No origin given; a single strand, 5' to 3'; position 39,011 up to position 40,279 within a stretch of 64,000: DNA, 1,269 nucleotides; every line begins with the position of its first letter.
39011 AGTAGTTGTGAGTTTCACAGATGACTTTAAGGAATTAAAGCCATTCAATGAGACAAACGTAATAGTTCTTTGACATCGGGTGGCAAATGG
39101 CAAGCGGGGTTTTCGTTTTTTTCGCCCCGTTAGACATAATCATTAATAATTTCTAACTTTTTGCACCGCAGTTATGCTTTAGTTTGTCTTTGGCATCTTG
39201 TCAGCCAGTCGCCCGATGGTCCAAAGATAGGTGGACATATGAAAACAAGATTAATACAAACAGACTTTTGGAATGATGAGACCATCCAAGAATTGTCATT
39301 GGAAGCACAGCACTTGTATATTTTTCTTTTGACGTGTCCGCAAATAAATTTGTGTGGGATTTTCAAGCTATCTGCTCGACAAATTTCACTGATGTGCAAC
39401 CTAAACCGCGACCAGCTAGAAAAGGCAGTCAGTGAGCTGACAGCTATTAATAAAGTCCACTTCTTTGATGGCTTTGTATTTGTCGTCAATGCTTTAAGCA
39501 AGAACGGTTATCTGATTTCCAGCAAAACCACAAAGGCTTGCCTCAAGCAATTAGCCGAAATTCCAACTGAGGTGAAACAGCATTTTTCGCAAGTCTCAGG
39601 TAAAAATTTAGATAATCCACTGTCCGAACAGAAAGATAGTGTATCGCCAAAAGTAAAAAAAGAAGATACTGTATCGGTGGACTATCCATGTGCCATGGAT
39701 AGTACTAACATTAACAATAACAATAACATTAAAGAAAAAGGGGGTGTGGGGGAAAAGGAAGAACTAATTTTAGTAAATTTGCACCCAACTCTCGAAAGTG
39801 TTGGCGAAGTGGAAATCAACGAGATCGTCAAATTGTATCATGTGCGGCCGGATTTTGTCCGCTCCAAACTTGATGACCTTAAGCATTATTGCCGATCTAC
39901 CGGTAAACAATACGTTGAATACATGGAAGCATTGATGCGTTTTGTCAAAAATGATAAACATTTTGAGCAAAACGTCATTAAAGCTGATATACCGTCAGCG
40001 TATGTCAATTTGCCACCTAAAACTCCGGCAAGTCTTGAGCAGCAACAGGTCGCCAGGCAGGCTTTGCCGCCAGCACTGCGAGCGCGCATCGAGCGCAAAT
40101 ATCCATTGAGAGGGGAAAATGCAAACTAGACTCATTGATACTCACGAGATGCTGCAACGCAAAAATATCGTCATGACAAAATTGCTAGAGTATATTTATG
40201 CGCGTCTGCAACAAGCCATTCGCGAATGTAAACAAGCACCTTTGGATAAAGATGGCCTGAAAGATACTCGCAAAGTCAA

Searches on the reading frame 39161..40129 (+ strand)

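Call 35: search_protein_families(library=pfam, proteins=[window:39161-40129:+], max_evalue=0.01)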
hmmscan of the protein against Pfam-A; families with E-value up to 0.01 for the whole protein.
window:39161-40129:+ (322 aa): 0 families

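Call 47: search_protein_families(library=phrogs, proteins=[window:39161-40129:+], max_evalue=0.001)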
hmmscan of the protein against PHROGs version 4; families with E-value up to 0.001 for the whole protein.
window:39161-40129:+ (322 aa): 7 families
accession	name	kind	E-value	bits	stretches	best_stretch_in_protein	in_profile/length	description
phrog_3171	-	DNA, RNA and nucleotide metabolism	3.4e-10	40.9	1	32-94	8-71/331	replication initiation protein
phrog_1701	-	DNA, RNA and nucleotide metabolism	5.6e-10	40.5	1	28-97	3-72/323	DnaD-like helicase loader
phrog_6251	-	DNA, RNA and nucleotide metabolism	1.1e-08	35.9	1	29-93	4-69/284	replisome organizer DnaA-like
phrog_8064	-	DNA, RNA and nucleotide metabolism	4.8e-08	33.3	1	32-95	95-159/446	replication initiation protein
phrog_25711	-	unknown function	3e-05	25.3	1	30-136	7-115/164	-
phrog_1408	-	DNA, RNA and nucleotide metabolism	3.3e-05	24.5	1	27-166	2-141/302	replication initiation protein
phrog_186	-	DNA, RNA and nucleotide metabolism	3.9e-05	24.5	1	32-254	25-207/308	DnaD-like helicase loader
